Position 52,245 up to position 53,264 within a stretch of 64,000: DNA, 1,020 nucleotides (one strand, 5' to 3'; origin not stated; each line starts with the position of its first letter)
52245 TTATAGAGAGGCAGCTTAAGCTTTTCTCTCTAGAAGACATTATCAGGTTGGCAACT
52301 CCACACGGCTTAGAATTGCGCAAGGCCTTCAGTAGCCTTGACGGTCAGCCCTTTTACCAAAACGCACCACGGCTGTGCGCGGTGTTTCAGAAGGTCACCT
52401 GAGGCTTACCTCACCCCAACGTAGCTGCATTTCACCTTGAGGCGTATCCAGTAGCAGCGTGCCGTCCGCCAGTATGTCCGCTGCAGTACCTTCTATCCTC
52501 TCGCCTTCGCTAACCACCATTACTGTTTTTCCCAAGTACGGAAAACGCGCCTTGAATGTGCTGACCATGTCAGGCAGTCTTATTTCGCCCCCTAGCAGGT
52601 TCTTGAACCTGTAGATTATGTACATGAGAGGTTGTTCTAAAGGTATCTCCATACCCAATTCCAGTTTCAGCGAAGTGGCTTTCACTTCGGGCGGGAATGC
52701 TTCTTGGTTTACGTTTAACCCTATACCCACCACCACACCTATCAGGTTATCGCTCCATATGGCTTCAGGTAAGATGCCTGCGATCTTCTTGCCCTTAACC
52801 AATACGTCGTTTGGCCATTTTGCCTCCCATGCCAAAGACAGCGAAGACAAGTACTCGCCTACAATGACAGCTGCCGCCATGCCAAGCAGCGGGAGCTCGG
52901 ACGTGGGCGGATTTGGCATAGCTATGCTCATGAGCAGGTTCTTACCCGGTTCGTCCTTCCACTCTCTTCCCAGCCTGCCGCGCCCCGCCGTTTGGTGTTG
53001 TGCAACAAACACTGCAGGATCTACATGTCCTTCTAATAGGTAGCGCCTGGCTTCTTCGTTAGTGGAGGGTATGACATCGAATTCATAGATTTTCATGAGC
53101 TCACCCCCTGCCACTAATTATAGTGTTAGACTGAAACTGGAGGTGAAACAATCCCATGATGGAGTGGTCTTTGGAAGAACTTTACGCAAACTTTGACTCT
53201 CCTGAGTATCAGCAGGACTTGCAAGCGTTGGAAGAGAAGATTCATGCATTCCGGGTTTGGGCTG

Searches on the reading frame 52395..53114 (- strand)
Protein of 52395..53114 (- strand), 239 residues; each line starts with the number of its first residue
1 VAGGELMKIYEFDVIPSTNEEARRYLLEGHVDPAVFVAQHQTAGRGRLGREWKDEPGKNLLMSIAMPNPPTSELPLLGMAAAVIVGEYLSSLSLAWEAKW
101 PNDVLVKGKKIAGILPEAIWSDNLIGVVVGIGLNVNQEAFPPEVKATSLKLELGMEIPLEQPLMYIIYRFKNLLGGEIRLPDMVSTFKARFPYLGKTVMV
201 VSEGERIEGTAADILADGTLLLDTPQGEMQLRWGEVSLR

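Call 84: search_protein_families(library=pfam, proteins=[window:52395-53114:-], max_evalue=0.001)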
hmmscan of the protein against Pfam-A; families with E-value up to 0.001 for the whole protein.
window:52395-53114:- (239 aa): 2 families
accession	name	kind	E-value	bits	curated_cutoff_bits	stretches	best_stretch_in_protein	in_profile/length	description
PF03099.24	BPL_LplA_LipB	-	1.2e-15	58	21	1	13-134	3-133/133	Biotin/lipoate A/B protein ligase family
PF02237.23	BPL_C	-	5.7e-05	23.4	21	1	193-238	1-47/48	Biotin protein ligase C terminal domain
